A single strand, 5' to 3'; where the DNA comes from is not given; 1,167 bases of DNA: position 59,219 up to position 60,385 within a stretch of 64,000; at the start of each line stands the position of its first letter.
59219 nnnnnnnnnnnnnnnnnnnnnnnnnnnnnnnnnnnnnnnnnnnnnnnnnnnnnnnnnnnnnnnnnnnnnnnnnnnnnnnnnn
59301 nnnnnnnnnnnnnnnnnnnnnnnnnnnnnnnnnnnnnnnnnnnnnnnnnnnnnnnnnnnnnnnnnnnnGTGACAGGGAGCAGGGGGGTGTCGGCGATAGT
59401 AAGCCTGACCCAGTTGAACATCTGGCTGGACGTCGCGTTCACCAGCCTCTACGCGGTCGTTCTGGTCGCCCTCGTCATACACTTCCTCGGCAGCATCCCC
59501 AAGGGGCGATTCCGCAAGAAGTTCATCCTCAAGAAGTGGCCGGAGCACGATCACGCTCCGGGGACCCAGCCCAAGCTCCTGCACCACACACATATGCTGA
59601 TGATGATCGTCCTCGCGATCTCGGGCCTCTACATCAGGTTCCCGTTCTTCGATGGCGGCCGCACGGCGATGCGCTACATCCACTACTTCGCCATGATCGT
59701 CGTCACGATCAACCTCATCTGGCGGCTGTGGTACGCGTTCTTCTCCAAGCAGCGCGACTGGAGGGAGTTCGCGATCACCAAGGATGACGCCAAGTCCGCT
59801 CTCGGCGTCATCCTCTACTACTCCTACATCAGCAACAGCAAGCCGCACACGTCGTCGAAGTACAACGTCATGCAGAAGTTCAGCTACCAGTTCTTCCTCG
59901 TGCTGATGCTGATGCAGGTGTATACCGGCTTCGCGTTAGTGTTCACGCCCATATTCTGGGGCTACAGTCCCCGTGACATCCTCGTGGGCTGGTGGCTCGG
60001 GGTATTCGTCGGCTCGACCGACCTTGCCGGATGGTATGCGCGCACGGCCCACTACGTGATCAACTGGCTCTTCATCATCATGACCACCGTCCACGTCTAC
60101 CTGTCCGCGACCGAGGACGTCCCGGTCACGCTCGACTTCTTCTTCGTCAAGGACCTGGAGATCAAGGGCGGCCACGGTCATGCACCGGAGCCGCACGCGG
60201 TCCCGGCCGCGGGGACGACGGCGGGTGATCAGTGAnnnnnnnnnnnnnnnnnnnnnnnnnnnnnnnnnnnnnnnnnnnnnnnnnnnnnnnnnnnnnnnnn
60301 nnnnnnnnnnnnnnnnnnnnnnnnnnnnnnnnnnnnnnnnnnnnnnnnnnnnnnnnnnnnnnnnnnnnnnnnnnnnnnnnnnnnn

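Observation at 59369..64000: Cytochrome b plus three multihaem cytochromes (at least 39 haem motifs): candidate quinol-linked electron conduit in a Gram-positive-type genome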

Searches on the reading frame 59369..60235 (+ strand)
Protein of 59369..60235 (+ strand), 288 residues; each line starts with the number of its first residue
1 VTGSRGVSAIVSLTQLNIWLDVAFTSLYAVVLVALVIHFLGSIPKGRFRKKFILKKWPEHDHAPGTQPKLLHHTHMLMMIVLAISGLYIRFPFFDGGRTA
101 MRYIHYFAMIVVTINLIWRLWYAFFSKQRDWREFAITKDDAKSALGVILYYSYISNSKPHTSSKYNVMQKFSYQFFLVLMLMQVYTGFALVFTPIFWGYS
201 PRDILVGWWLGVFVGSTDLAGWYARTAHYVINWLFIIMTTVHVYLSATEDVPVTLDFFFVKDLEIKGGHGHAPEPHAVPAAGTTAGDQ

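Call 6: search_protein_families(library=pfam, proteins=[window:59369-60235:+], max_evalue=0.1)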
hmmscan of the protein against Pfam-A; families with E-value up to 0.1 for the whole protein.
window:59369-60235:+ (288 aa): 1 family
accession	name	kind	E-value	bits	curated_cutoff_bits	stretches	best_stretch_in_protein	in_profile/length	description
PF01292.26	Ni_hydr_CYTB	-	7.2e-18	65.4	30.1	1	69-249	7-165/179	Prokaryotic cytochrome b561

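Call 7: search_protein_families(library=ncbifam, proteins=[window:59369-60235:+], max_evalue=0.1)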
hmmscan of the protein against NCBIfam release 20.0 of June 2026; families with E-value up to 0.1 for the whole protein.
window:59369-60235:+ (288 aa): 1 family
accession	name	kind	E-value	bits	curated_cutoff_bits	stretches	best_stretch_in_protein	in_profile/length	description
TIGR02125.1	CytB-hydogenase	equivalog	5.2e-20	71.9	121.5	1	70-251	9-193/212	Ni/Fe-hydrogenase, b-type cytochrome subunit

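Call 15: search_solved_structures(query=window:59369-60232:+, max_evalue=1)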
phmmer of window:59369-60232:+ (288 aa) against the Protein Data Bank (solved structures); distinct sequences matched with E-value up to 1: 0.

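Call 25: find_homologous_proteins(query=window:59369-60232:+, max_evalue=0.001)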
Query window:59369-60232:+ (288 aa): 518 proteins with E <= 0.001 among 1654 candidates; the best 120 are listed.
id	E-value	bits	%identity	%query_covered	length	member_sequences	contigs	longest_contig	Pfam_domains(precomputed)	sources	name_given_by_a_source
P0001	7.9e-189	644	100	98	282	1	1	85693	PF01292.27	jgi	-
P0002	1.3e-188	644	100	98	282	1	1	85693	PF01292.27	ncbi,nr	ncbi:MAG: cytochrome b/b6 domain-containing protein [Coriobacteriia bacterium]|nr:cytochrome b/b6 do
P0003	6.7e-187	638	98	98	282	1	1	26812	PF01292.27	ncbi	ncbi:MAG: cytochrome b/b6 domain-containing protein [Anaerosomatales bacterium]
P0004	1.6e-185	634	98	98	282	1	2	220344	PF01292.27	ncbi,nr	ncbi:MAG: cytochrome b/b6 domain-containing protein [Anaerosomatales bacterium]|nr:cytochrome b/b6 d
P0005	4.7e-183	626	95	98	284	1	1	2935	PF01292.27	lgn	-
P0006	1.1e-162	559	85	97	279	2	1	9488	PF01292.27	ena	-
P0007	9.5e-149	513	78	94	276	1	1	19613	PF01292.27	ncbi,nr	ncbi:MAG: cytochrome b/b6 domain-containing protein [Coriobacteriia bacterium]|nr:cytochrome b/b6 do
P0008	2.4e-147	508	81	89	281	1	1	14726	PF01292.27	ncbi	-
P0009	3.0e-146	505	79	94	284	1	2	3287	PF01292.27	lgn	-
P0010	2.0e-142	492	77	96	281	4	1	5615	PF01292.27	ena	-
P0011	1.1e-129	450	77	86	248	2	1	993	PF01292.27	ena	-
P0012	4.8e-118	412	64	96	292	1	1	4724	PF01292.27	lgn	-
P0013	4.8e-117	409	65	92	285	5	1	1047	PF01292.27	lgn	-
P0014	1.4e-115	404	65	94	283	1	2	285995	PF01292.27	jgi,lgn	-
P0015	6.2e-115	402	65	92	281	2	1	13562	PF01292.27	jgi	-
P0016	6.3e-115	402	64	93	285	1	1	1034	PF01292.27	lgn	-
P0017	8.4e-115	401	64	95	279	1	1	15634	PF01292.27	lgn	-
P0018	3.4e-114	399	65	91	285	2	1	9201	PF01292.27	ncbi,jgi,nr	ncbi:MAG: cytochrome b/b6 domain-containing protein [Actinomycetota bacterium]|jgi:Ni,Fe-hydrogenase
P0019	9.9e-114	398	63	93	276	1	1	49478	PF01292.27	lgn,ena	-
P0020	1.1e-113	398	62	97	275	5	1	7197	PF01292.27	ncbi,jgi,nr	ncbi:MAG: cytochrome b/b6 domain-containing protein [Coriobacteriia bacterium]|nr:cytochrome b/b6 do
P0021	2.6e-113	397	63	95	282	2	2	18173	PF01292.27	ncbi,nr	ncbi:MAG: cytochrome b/b6 domain-containing protein [Actinomycetota bacterium]|nr:cytochrome b/b6 do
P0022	1.3e-111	391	63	95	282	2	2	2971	PF01292.27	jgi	jgi:Ni,Fe-hydrogenase I cytochrome b subunit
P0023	2.1e-111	390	65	96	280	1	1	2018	PF01292.27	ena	-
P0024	1.2e-110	388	61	95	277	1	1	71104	PF01292.27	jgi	jgi:Ni/Fe-hydrogenase 1 B-type cytochrome subunit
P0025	3.6e-110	386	60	95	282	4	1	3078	PF01292.27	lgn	-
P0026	3.6e-110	386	63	91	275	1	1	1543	PF01292.27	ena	-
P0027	5.1e-110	386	61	95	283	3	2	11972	PF01292.27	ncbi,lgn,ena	-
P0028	6.6e-110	385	62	92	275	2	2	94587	PF01292.27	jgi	jgi:Ni/Fe-hydrogenase 1 B-type cytochrome subunit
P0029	1.0e-109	385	60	97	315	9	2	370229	PF01292.27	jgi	jgi:Ni/Fe-hydrogenase 1 B-type cytochrome subunit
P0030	5.3e-109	382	61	95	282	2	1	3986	PF01292.27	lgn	-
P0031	7.9e-109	382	60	97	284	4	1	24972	PF01292.27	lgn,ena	-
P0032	8.5e-109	382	58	97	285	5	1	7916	PF01292.27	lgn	-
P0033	9.7e-109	382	63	95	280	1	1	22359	PF01292.27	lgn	-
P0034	1.5e-108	381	62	90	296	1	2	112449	PF01292.27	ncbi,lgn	-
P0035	2.8e-108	380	60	96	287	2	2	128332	PF01292.27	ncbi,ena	-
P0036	3.6e-108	380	61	97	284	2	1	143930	PF01292.27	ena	-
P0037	3.8e-108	380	60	99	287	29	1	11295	PF01292.27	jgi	jgi:Ni/Fe-hydrogenase 1 B-type cytochrome subunit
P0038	6.4e-108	379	62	93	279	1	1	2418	PF01292.27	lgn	-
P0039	2.3e-107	377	61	94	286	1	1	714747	PF01292.27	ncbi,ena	-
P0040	3.5e-107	376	60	96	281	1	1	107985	PF01292.27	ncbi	-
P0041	4.2e-107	376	63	94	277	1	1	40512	PF01292.27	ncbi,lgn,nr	ncbi:MAG: cytochrome b/b6 domain-containing protein [Coriobacteriia bacterium]|nr:cytochrome b/b6 do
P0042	4.7e-107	376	65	89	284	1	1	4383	PF01292.27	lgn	-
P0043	6.7e-107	376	60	96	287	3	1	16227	PF01292.27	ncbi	-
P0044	9.1e-107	375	59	97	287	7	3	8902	PF01292.27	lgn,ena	-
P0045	1.2e-106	375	58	95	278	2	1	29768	PF01292.27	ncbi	-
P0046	5.9e-106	372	62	95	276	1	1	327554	PF01292.27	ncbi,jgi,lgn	ncbi:MAG TPA: cytochrome b/b6 domain-containing protein [Coriobacteriia bacterium]|jgi:Ni,Fe-hydroge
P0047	6.0e-106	372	60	96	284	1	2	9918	PF01292.27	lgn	-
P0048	1.1e-105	371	60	94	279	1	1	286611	PF01292.27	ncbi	-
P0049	2.4e-105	370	59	97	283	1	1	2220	PF01292.27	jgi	jgi:Ni/Fe-hydrogenase 1 B-type cytochrome subunit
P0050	4.9e-105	369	58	96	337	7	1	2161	PF01292.27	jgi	jgi:Ni/Fe-hydrogenase 1 B-type cytochrome subunit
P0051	1.3e-104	368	60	96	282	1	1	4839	PF01292.27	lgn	-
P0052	5.7e-104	366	61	90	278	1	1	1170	PF01292.27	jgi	jgi:Ni,Fe-hydrogenase I cytochrome b subunit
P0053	6.0e-104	366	61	89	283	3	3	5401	PF01292.27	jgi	-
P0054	7.0e-104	366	61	88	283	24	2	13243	PF01292.27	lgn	-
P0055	8.4e-104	365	62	92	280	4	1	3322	PF01292.27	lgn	-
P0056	3.7e-103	363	59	97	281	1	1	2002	PF01292.27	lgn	-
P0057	4.5e-103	363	62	85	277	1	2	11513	PF01292.27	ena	-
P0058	2.2e-102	361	62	88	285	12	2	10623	PF01292.27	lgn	-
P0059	4.9e-102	360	63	92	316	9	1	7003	PF01292.27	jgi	jgi:Ni,Fe-hydrogenase I cytochrome b subunit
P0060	8.8e-102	359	58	96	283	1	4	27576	PF01292.27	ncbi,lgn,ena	-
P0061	9.2e-102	359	60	92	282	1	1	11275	PF01292.27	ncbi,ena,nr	ncbi:MAG TPA: cytochrome b/b6 domain-containing protein [Coriobacteriia bacterium]|nr:cytochrome b/b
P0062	1.1e-101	358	63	86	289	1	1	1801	PF01292.27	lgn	-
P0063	1.6e-101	358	61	96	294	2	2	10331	PF01292.27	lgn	-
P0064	1.7e-101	358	58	96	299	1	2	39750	PF01292.27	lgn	-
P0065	3.6e-101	357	61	93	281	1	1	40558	PF01292.27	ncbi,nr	ncbi:MAG: cytochrome b/b6 domain-containing protein [Coriobacteriia bacterium]|nr:cytochrome b/b6 do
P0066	5.1e-101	356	60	93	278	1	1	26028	PF01292.27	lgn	-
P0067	7.1e-101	356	56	98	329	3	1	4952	PF01292.27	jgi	jgi:Ni,Fe-hydrogenase I cytochrome b subunit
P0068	8.1e-101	356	58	96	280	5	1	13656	PF01292.27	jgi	jgi:Ni,Fe-hydrogenase I cytochrome b subunit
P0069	1.2e-100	355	60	94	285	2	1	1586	PF01292.27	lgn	-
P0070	2.3e-100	354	57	96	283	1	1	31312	PF01292.27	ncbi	-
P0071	3.4e-100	354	60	93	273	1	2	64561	PF01292.27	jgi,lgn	jgi:Ni,Fe-hydrogenase I cytochrome b subunit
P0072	5.0e-100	353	58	95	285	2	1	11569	PF01292.27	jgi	-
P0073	6.5e-100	353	64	86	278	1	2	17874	PF01292.27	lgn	-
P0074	8.1e-100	352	59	89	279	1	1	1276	PF01292.27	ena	-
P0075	8.2e-100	352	58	97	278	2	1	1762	PF01292.27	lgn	-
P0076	1.1e-99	352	60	95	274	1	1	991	PF01292.27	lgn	-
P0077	1.6e-99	351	57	93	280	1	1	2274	PF01292.27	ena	-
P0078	2.0e-99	351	58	94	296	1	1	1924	PF01292.27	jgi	jgi:Ni,Fe-hydrogenase I cytochrome b subunit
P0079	2.3e-99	351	55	95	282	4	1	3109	PF01292.27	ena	-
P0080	2.5e-99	351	61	86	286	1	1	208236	PF01292.27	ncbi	-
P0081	3.7e-99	350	58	95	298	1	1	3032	PF01292.27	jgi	jgi:Ni,Fe-hydrogenase I cytochrome b subunit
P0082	3.9e-99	350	58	95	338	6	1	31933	PF01292.27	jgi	-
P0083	4.7e-99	350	58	95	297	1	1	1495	PF01292.27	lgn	-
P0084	5.0e-99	350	57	97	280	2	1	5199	PF01292.27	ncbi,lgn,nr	ncbi:MAG TPA: cytochrome b/b6 domain-containing protein [Coriobacteriia bacterium]|nr:cytochrome b/b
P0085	5.2e-99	350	57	98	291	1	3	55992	PF01292.27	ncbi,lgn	-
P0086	5.5e-99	350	58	97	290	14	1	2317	PF01292.27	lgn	-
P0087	6.1e-99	349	56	96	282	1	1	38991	PF01292.27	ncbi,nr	ncbi:MAG: cytochrome b/b6 domain-containing protein [Coriobacteriales bacterium]|nr:cytochrome b/b6 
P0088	6.7e-99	349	55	96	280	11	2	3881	PF01292.27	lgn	-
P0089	8.1e-99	349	59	93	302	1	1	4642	PF01292.27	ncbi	-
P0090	8.4e-99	349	59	95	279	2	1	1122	PF01292.27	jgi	-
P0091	9.2e-99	349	57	96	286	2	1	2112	PF01292.27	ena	-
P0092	9.5e-99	349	55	94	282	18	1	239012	PF01292.27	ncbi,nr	ncbi:MAG: cytochrome b/b6 domain-containing protein [Coriobacteriia bacterium]|nr:cytochrome b/b6 do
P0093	9.7e-99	349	54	96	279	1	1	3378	PF01292.27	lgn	-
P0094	1.1e-98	349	59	93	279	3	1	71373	PF01292.27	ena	-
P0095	1.3e-98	348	59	97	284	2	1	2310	PF01292.27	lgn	-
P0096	1.4e-98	348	59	94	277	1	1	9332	PF01292.27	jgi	jgi:Ni,Fe-hydrogenase I cytochrome b subunit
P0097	1.4e-98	348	58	92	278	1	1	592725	PF01292.27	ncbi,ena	-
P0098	2.2e-98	348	58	98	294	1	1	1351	PF01292.27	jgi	jgi:Ni,Fe-hydrogenase I cytochrome b subunit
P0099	2.3e-98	348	57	95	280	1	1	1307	PF01292.27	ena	-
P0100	2.5e-98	347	57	97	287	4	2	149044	PF01292.27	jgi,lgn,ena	-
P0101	3.2e-98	347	58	92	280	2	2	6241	PF01292.27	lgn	-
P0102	3.3e-98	347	56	97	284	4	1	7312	PF01292.27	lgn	-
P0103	3.4e-98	347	57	97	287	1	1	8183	PF01292.27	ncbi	-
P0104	3.6e-98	347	57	95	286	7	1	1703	PF01292.27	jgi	jgi:Ni/Fe-hydrogenase 1 B-type cytochrome subunit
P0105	3.9e-98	347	62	86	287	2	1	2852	PF01292.27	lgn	-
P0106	4.4e-98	347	61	90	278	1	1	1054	PF01292.27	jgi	jgi:Ni/Fe-hydrogenase 1 B-type cytochrome subunit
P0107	4.4e-98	347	58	94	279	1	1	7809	PF01292.27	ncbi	-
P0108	5.5e-98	346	58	97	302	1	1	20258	PF01292.27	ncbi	-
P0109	6.7e-98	346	59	89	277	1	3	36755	PF01292.27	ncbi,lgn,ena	-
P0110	6.7e-98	346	56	94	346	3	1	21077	PF01292.27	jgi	jgi:Ni,Fe-hydrogenase I cytochrome b subunit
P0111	7.7e-98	346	60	91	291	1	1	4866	PF01292.27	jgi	jgi:Ni/Fe-hydrogenase 1 B-type cytochrome subunit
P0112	8.0e-98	346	58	91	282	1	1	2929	PF01292.27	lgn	-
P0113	8.5e-98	346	58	88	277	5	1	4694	PF01292.27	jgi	jgi:Ni/Fe-hydrogenase b-type cytochrome subunit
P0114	8.7e-98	346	57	93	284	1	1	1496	PF01292.27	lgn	-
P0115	8.8e-98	346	59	88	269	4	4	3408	PF01292.27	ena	-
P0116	9.2e-98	346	59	92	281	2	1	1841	PF01292.27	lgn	-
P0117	1.1e-97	345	55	96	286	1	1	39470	PF01292.27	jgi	-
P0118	1.7e-97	345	57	93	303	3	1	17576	PF01292.27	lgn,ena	-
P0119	1.8e-97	345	59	89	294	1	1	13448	PF01292.27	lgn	-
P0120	1.9e-97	344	58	94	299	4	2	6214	PF01292.27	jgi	jgi:Ni,Fe-hydrogenase I cytochrome b subunit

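Call 26: find_encoding_contigs(protein=P0002, flank=10000, max_places=3)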
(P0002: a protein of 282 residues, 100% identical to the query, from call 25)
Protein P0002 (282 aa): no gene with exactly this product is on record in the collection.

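Call 27: find_encoding_contigs(protein=P0039, flank=10000, max_places=2)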
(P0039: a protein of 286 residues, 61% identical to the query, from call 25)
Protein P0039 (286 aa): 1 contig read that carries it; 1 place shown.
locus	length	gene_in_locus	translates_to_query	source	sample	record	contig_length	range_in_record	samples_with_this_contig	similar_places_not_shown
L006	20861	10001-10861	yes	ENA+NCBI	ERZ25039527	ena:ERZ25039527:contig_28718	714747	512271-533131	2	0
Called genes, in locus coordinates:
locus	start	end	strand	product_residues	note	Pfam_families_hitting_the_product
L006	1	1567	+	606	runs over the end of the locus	-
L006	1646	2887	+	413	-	-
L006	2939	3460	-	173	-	PF08123:DOT1 (faint)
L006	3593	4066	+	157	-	PF22381:Staph_reg_Sar_Rot (weak), PF12802:MarR_2, PF01047:MarR, PF13463:HTH_27 (weak), PF09339:HTH_IclR (weak)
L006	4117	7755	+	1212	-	PF00873:ACR_tran, PF03176:MMPL, PF00873:ACR_tran, PF02355:SecD_SecF_C (weak)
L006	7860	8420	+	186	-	-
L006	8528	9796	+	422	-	PF02274:ADI, PF19420:DDAH_eukar (faint)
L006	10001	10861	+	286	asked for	PF01292:Ni_hydr_CYTB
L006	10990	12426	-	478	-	PF04122:CW_binding_2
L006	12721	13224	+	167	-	PF13458:Peripla_BP_6, PF13433:Peripla_BP_5 (faint), PF01094:ANF_receptor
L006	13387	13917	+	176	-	PF01094:ANF_receptor (weak), PF13433:Peripla_BP_5 (weak), PF13458:Peripla_BP_6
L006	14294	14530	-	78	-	-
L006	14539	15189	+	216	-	PF02653:BPD_transp_2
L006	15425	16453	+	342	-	PF02653:BPD_transp_2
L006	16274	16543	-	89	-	-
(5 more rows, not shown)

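Call 28: find_encoding_contigs(protein=P0001, flank=10000, max_places=3)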
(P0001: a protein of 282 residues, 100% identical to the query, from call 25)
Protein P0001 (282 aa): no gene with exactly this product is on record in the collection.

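Call 29: find_encoding_contigs(protein=P0014, flank=10000, max_places=2)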
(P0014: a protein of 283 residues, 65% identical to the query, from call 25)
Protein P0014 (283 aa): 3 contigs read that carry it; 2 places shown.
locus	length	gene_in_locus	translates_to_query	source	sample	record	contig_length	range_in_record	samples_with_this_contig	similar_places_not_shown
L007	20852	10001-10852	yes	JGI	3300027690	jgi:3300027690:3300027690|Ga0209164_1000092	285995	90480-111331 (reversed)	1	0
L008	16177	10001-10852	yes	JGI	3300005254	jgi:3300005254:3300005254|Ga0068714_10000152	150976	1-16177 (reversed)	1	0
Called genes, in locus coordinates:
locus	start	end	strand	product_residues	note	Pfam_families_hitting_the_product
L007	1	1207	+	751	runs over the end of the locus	PF22020:RlmL_1st, PF02926:THUMP, PF01170:UPF0020, PF03602:Cons_hypoth95 (faint), PF10672:Methyltrans_SAM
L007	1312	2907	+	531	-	PF13493:DUF4118, PF00512:HisKA, PF02518:HATPase_c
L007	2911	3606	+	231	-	PF00072:Response_reg, PF00486:Trans_reg_C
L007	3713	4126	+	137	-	PF02254:TrkA_N, PF13241:NAD_binding_7 (weak)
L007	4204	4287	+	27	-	-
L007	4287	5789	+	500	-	PF02386:TrkH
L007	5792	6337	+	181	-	-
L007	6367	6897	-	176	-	PF03061:4HBT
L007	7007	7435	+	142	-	PF00027:cNMP_binding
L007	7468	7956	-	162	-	PF27111:Rv1352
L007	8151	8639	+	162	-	-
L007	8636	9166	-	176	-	PF13302:Acetyltransf_3, PF00583:Acetyltransf_1 (weak)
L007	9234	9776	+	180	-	PF02639:DUF188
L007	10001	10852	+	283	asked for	PF01292:Ni_hydr_CYTB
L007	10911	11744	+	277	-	PF00149:Metallophos, PF12850:Metallophos_2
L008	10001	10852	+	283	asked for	PF01292:Ni_hydr_CYTB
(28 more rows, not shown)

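Call 30: find_encoding_contigs(protein=P0007, flank=10000, max_places=2)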
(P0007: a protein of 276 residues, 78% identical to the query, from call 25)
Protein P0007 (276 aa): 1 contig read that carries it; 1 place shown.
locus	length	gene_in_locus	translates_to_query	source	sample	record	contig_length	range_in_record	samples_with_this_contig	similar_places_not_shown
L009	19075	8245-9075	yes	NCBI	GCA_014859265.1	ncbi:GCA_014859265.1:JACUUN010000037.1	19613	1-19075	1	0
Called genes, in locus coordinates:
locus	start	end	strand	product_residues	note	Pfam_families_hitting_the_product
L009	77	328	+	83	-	-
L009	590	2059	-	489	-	PF00196:GerE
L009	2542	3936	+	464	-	PF00575:S1, PF21710:Spt6_S1 (faint), PF23459:S1_RRP5 (faint), PF00575:S1, PF01629:DUF22 (faint), PF00575:S1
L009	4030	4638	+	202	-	PF01121:CoaE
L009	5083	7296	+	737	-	PF04851:ResIII, PF13604:AAA_30 (faint), PF17757:UvrB_inter, PF27431:UvrB_3rd, PF00271:Helicase_C, PF12344:UvrB, PF02151:UVR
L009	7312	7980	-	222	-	-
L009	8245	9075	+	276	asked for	PF01292:Ni_hydr_CYTB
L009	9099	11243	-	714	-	PF01326:PPDK_N, PF00391:PEP-utilizers, PF02896:PEP-utilizers_C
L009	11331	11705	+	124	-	PF01022:HTH_5, PF12802:MarR_2 (weak), PF12840:HTH_20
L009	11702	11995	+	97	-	PF00403:HMA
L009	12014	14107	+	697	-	PF00122:E1-E2_ATPase, PF00702:Hydrolase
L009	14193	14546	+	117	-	-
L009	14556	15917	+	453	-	PF03109:ABC1, PF27536:UbiB_helical (weak)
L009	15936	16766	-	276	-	PF02540:NAD_synthase (weak)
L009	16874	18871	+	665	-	PF16177:ACAS_N, PF00501:AMP-binding, PF13193:AMP-binding_C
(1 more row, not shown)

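Call 31: find_encoding_contigs(protein=P0008, flank=10000, max_places=2)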
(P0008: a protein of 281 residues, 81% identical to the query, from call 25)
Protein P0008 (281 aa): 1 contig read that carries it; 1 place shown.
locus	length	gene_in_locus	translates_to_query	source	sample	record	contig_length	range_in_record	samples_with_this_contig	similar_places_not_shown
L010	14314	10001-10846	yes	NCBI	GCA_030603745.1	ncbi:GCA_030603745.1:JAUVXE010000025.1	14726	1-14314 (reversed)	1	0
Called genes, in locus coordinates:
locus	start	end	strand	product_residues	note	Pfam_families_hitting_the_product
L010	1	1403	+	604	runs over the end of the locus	?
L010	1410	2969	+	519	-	PF00512:HisKA (weak), PF02518:HATPase_c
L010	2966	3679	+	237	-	PF00072:Response_reg, PF00486:Trans_reg_C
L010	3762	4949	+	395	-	PF14827:dCache_3, PF17203:sCache_3_2 (faint)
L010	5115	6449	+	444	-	PF21710:Spt6_S1 (faint), PF00575:S1, PF23459:S1_RRP5 (faint), PF00575:S1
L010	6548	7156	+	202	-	PF01121:CoaE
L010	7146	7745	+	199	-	PF01464:SLT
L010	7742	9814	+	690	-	PF04851:ResIII, PF17757:UvrB_inter, PF27431:UvrB_3rd, PF00271:Helicase_C, PF12344:UvrB, PF02151:UVR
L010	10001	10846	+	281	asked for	PF01292:Ni_hydr_CYTB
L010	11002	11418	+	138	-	PF01022:HTH_5, PF12840:HTH_20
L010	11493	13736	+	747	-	PF00122:E1-E2_ATPase, PF00702:Hydrolase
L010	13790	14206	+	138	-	-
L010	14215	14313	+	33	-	?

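Call 53: search_solved_structures(query=A2, max_evalue=1, show_alignments=2)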
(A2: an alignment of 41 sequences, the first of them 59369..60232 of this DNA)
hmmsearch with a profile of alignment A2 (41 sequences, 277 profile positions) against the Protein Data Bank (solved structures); distinct sequences matched with E-value up to 1: 1.
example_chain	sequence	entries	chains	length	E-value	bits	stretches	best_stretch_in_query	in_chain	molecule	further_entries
4gd3_A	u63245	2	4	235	2.4e-05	27.1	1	59-241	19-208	Ni/Fe-hydrogenase 1 B-type cytochrome subunit | Probable Ni/Fe-hydrogenase 1 B-type cytochrome subunit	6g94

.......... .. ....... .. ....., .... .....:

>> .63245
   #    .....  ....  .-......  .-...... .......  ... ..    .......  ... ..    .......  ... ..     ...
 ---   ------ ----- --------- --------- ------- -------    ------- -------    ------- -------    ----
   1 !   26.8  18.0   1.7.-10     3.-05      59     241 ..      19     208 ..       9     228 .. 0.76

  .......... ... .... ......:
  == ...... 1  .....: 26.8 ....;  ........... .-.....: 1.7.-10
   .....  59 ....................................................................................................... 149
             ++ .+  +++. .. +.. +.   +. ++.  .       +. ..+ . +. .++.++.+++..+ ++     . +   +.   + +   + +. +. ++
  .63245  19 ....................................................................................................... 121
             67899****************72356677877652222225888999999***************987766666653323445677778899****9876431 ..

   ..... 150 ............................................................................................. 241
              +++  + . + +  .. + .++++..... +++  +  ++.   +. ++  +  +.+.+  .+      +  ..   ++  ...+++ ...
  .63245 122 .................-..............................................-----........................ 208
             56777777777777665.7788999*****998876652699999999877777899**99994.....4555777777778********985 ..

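Call 56: predict_structure(alignment_id=A2)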
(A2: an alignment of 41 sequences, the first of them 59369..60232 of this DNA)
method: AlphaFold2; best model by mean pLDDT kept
length: 288 residues; sequences in the alignment: 41
mean_pLDDT: 83.5   pTM: 0.75
mean pLDDT of the five models: 83.5, 82.5, 81.5, 81.1, 81.0
residues with pLDDT >= 90: 122; 70-90: 134; 50-70: 12; < 50: 20
segments of 3 or more residues with pLDDT < 50: 270-288
pLDDT, mean of each block of 10 residues (from residue 1): 67 87 93 95 90 86 86 91 85 79 91 90 80 84 86 79 73 90 93 94 95 94 93 91 87 89 72 38 34
secondary structure, 60 per line:
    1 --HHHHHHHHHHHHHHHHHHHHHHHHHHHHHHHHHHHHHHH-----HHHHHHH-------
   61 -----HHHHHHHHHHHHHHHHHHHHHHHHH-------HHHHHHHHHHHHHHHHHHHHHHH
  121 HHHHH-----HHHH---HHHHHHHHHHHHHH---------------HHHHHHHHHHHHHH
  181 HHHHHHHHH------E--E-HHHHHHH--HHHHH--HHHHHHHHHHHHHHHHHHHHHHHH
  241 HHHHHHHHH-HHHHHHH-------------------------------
elements in order: H3-41 H47-53 H66-90 H98-125 H131-134 H138-151 H167-189 H201-207 H210-214 H217-249 H251-257
